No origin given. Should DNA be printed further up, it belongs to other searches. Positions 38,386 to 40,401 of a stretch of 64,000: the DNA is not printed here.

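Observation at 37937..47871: Ten-gene T2SS operon (gspE-N) without secretin, GspC or prepilin peptidase in the window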

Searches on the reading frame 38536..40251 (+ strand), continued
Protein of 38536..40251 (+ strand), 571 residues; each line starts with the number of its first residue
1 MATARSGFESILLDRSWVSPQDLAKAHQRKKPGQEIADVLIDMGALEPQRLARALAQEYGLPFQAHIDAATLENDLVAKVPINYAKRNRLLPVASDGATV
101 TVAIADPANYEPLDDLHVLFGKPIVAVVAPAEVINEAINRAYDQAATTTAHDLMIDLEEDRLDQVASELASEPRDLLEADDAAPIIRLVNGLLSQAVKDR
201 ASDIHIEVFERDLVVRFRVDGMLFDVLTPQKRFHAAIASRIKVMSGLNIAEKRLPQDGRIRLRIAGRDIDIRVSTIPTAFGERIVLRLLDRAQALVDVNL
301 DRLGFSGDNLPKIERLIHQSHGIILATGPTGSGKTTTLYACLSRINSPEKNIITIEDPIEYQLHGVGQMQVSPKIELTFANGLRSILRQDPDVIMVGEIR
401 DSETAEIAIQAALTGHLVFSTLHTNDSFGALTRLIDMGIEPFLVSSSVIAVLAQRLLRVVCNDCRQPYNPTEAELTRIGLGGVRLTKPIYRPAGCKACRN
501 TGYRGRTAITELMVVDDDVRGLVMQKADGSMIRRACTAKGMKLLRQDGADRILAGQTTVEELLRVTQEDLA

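Call 47: find_encoding_contigs(protein=P0336, flank=10000, max_places=1)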
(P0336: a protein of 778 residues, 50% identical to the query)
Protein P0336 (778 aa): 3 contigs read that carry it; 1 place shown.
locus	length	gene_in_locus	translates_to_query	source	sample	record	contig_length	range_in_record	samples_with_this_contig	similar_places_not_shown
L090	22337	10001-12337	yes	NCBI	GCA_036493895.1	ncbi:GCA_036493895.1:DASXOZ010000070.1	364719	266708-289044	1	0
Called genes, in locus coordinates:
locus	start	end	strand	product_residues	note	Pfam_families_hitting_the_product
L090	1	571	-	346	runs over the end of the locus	PF01408:GFO_IDH_MocA, PF22725:GFO_IDH_MocA_C3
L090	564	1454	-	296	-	PF17930:LpxI_N, PF06230:LpxI_C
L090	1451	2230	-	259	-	PF25084:LbH_EIF2B (faint), PF25087:GMPPB_C (faint), PF00132:Hexapep, PF13720:Acetyltransf_11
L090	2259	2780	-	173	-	PF03938:OmpH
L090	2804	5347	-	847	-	PF08479:POTRA_2 (faint), PF07244:POTRA, PF01103:Omp85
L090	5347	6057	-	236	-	PF00005:ABC_tran, PF13304:AAA_21 (faint)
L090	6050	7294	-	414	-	PF12704:MacB_PCD, PF02687:FtsX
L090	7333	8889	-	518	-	PF01336:tRNA_anti-codon, PF00152:tRNA-synt_2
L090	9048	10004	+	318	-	PF11356:T2SSC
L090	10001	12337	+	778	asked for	PF21305:type_II_gspD_N0, PF03958:Secretin_N, PF00263:Secretin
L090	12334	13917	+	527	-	PF05157:MshEN, PF25199:nSTAND_NTPase5 (faint), PF00437:T2SSE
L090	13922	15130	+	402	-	PF28597:T2SSF_N, PF00482:T2SSF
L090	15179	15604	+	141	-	PF07963:N_methyl, PF08334:T2SSG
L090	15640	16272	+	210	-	PF12019:GspH (faint)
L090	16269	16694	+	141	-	PF07963:N_methyl, PF02501:T2SSI (weak)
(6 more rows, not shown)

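Call 48: find_encoding_contigs(protein=P0299, flank=10000, max_places=1)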
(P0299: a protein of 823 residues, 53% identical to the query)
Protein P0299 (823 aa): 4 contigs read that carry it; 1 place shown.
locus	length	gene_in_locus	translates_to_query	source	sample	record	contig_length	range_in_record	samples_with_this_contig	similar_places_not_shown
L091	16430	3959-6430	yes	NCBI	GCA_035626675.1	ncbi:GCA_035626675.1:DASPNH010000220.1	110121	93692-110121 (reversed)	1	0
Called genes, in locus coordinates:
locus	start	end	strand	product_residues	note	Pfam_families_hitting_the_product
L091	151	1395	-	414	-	PF12704:MacB_PCD, PF02687:FtsX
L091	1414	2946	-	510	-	PF01336:tRNA_anti-codon, PF00152:tRNA-synt_2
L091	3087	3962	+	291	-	PF11356:T2SSC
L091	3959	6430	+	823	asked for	PF21305:type_II_gspD_N0, PF03958:Secretin_N, PF00263:Secretin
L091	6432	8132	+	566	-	PF05157:MshEN, PF00437:T2SSE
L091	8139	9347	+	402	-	PF28597:T2SSF_N, PF00482:T2SSF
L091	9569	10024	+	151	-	PF07963:N_methyl, PF08334:T2SSG, PF22434:PilW_C (weak)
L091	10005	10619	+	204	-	-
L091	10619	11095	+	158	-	PF07963:N_methyl (weak)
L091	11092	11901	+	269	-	PF07963:N_methyl (weak), PF11612:T2SSJ (weak)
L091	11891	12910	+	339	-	PF21687:T2SSK_1st, PF03934:T2SSK (weak)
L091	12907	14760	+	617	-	PF12693:GspL_C (faint)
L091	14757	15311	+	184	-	PF04612:T2SSM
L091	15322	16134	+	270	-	-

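Call 49: find_encoding_contigs(protein=P0365, flank=10000, max_places=2)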
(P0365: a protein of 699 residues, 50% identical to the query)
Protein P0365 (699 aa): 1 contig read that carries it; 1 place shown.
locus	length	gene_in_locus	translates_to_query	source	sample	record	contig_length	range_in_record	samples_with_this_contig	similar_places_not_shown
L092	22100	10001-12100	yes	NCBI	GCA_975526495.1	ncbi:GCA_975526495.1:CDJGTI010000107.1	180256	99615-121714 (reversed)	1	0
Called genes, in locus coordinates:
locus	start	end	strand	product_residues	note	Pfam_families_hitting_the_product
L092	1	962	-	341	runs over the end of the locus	PF01408:GFO_IDH_MocA, PF22725:GFO_IDH_MocA_C3 (weak)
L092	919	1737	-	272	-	PF17930:LpxI_N, PF06230:LpxI_C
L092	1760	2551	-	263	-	PF25084:LbH_EIF2B (faint), PF25087:GMPPB_C (faint), PF00132:Hexapep, PF13720:Acetyltransf_11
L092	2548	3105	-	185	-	PF03938:OmpH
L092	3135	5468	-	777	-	PF07244:POTRA (weak), PF08478:POTRA_1 (faint), PF08479:POTRA_2 (faint), PF07244:POTRA, PF01103:Omp85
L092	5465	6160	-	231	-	PF00005:ABC_tran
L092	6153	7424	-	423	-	PF12704:MacB_PCD, PF02687:FtsX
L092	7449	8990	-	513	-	PF01336:tRNA_anti-codon, PF00152:tRNA-synt_2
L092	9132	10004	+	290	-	PF11356:T2SSC (weak), PF13180:PDZ_2 (weak), PF17820:PDZ_6 (weak)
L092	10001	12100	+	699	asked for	PF21305:type_II_gspD_N0, PF03958:Secretin_N, PF00263:Secretin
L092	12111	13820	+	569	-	PF05157:MshEN, PF00437:T2SSE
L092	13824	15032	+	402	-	PF28597:T2SSF_N, PF00482:T2SSF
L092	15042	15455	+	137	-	PF07963:N_methyl, PF08334:T2SSG, PF22434:PilW_C (weak)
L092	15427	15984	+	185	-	PF07963:N_methyl (weak), PF12019:GspH (weak)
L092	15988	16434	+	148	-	PF07963:N_methyl (weak), PF02501:T2SSI (faint)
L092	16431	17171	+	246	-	PF07963:N_methyl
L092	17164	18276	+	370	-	PF03934:T2SSK (weak)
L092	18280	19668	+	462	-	PF05137:PilN (faint)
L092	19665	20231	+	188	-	PF04612:T2SSM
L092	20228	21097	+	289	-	-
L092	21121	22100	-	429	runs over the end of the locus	PF00072:Response_reg, PF03331:LpxC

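Call 50: list_cluster_members(proteins=[L092:7449-8990:-, L092:5465-6160:-, L092:6153-7424:-, L092:3135-5468:-, L092:1760-2551:-, L092:12111-13820:+, L092:13824-15032:+, L092:15042-15455:+, L092:2548-3105:-, P0365])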
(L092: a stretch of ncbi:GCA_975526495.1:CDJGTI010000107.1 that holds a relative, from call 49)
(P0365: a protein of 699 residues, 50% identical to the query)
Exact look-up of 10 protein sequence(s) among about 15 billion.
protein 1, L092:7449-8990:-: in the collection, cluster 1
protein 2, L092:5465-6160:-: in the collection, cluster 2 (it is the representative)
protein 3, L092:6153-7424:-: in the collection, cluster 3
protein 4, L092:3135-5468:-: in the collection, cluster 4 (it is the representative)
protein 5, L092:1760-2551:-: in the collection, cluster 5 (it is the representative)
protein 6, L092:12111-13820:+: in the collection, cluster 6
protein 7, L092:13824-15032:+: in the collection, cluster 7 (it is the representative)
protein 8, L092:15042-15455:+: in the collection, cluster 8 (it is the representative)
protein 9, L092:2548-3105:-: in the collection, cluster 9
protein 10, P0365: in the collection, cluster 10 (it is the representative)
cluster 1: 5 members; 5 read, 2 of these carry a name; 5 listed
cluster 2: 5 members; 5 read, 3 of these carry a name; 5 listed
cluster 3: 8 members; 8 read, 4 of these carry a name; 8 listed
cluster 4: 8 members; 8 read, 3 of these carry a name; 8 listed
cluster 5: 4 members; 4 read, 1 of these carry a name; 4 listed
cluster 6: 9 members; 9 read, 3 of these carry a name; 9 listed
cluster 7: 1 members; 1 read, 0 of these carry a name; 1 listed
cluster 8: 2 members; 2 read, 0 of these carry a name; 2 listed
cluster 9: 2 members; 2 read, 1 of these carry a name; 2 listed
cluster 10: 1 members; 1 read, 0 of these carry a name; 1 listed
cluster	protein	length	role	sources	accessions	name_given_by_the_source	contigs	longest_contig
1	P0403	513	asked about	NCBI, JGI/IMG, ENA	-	-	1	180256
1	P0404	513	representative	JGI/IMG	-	lysyl-tRNA synthetase class 2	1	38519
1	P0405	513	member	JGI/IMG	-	lysyl-tRNA synthetase class 2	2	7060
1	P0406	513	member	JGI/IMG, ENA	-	-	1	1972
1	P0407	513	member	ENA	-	-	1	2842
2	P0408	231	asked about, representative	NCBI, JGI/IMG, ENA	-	-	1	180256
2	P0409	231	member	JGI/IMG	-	lipoprotein-releasing system ATP-binding protein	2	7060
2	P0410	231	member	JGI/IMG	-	lipoprotein-releasing system ATP-binding protein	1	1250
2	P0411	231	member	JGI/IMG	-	lipoprotein-releasing system ATP-binding protein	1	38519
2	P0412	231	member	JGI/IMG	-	-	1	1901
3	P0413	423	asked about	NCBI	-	-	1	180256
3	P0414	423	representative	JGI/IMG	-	lipoprotein-releasing system permease protein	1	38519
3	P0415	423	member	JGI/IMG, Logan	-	lipoprotein-releasing system permease protein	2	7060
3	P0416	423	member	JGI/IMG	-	lipoprotein-releasing system permease protein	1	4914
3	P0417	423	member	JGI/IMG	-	lipoprotein-releasing system permease protein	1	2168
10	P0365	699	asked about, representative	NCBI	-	-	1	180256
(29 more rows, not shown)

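Call 52: find_encoding_contigs(protein=P0293, flank=10000, max_places=2)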
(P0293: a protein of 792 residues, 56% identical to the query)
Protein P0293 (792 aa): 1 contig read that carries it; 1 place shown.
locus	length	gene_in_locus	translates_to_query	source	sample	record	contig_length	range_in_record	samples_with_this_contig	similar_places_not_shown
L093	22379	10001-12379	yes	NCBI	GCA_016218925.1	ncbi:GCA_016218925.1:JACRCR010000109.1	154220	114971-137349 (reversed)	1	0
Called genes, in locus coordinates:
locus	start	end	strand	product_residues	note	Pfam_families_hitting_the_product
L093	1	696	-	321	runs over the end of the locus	PF01408:GFO_IDH_MocA, PF02894:GFO_IDH_MocA_C, PF22725:GFO_IDH_MocA_C3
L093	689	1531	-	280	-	PF17930:LpxI_N, PF06230:LpxI_C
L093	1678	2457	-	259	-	PF25084:LbH_EIF2B (faint), PF25087:GMPPB_C (faint), PF00132:Hexapep, PF13720:Acetyltransf_11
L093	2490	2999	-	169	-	PF03938:OmpH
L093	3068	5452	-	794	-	PF07244:POTRA, PF01103:Omp85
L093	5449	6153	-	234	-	PF00005:ABC_tran, PF13191:AAA_16 (weak), PF13304:AAA_21 (faint)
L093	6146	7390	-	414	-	PF12704:MacB_PCD, PF02687:FtsX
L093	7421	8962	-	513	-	PF01336:tRNA_anti-codon, PF00152:tRNA-synt_2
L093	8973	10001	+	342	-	PF11356:T2SSC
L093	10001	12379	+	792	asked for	PF21305:type_II_gspD_N0, PF03958:Secretin_N, PF00263:Secretin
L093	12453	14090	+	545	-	PF05157:MshEN, PF13191:AAA_16 (faint), PF25199:nSTAND_NTPase5 (faint), PF00437:T2SSE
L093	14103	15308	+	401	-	PF28597:T2SSF_N, PF00482:T2SSF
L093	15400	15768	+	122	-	PF08334:T2SSG, PF22434:PilW_C (weak)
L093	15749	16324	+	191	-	-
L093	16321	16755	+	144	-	PF07963:N_methyl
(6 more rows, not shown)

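Call 54: find_homologous_proteins(query=A2, max_evalue=1e-50)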
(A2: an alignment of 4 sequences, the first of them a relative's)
Query A2 (4 sequences) (513 aa, profile of the alignment): 8000 proteins with E <= 1e-50 among 8000 candidates; the best 120 are listed.
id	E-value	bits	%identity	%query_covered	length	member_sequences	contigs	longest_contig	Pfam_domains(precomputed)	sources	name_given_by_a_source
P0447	0.0e+0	1037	64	99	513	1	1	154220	PF01336.32,PF00152.26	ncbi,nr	ncbi:MAG: lysine--tRNA ligase [Deltaproteobacteria bacterium]|nr:lysine--tRNA ligase [Deltaproteobac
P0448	0.0e+0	1034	65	97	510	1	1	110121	PF01336.32,PF00152.26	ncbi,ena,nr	ncbi:MAG TPA: lysine--tRNA ligase [Candidatus Binatia bacterium]|nr:lysine--tRNA ligase [Candidatus 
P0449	0.0e+0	1032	64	100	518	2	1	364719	PF01336.32,PF00152.26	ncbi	ncbi:MAG TPA: lysine--tRNA ligase [Candidatus Binatia bacterium]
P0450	0.0e+0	1011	64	99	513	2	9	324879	PF01336.32,PF00152.26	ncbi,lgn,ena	-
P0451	9.1e-295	996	65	98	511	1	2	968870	PF01336.32,PF00152.26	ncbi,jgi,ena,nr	ncbi:MAG TPA: lysine--tRNA ligase [Candidatus Limnocylindrales bacterium]|nr:lysine--tRNA ligase [Ca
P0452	3.9e-294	994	64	99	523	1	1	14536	PF01336.32,PF00152.26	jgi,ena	-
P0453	1.9e-292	989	64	99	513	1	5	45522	PF01336.32,PF00152.26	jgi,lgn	-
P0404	5.5e-289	977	94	100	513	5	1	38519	PF01336.32,PF00152.26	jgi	jgi:lysyl-tRNA synthetase class 2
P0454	3.4e-288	975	64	96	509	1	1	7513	PF01336.32,PF00152.26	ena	-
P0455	1.1e-287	973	65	96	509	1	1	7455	PF01336.32,PF00152.26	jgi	jgi:lysyl-tRNA synthetase class 2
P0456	2.7e-287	972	63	97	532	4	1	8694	PF01336.32,PF00152.26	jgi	jgi:lysyl-tRNA synthetase class 2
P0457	1.1e-284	963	64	95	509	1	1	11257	PF01336.32,PF00152.26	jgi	jgi:lysyl-tRNA synthetase class 2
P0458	1.8e-284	962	64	95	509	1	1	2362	PF01336.32,PF00152.26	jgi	-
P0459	6.3e-284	961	64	95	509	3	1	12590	PF01336.32,PF00152.26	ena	-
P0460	1.5e-283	959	64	95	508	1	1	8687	PF01336.32,PF00152.26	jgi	-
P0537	2.0e-222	758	60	96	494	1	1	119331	PF01336.32,PF00152.26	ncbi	-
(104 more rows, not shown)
